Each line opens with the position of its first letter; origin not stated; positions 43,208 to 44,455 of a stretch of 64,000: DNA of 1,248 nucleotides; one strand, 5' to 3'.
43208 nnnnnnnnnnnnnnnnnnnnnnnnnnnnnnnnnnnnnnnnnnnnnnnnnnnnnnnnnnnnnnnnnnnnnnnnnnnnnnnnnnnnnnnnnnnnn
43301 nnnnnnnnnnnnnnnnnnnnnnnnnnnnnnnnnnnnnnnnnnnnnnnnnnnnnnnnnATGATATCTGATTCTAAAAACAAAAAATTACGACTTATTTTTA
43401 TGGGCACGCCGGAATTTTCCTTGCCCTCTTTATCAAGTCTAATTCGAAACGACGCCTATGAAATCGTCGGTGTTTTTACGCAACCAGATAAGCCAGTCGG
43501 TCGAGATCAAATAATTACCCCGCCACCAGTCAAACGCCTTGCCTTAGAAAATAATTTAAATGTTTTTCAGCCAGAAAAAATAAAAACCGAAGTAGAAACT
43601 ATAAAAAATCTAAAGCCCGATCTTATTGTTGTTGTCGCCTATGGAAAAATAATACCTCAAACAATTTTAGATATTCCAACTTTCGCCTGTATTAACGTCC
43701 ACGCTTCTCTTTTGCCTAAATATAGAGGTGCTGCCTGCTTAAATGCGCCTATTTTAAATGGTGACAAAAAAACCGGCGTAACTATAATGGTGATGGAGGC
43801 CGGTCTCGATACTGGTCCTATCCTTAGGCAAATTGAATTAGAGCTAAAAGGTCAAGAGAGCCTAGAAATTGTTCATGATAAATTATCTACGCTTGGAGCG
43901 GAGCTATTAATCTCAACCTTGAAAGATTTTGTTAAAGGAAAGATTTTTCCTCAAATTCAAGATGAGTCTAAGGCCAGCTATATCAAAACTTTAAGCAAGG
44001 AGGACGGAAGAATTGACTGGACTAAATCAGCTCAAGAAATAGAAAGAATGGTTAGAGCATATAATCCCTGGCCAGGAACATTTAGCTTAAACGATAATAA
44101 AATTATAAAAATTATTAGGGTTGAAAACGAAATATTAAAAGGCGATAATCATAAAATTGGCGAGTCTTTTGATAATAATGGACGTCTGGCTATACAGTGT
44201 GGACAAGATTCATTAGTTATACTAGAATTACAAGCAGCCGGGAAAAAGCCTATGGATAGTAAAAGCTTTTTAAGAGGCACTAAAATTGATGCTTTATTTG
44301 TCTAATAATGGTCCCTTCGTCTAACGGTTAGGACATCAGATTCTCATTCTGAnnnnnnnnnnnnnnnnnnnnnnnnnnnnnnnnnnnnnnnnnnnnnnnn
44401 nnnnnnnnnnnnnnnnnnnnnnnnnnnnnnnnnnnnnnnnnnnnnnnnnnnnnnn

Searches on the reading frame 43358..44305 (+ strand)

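Call 19: search_protein_families(library=pfam, proteins=[window:43358-44305:+], max_evalue=0.0001)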
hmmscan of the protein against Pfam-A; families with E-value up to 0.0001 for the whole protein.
window:43358-44305:+ (315 aa): 2 families
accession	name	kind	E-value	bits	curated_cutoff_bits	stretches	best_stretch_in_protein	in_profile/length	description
PF00551.24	Formyl_trans_N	-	3.6e-37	128.3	26.1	1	13-187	4-180/181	Formyl transferase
PF02911.23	Formyl_trans_C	-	4.8e-27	94.5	21.1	1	212-308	2-99/100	Formyl transferase, C-terminal domain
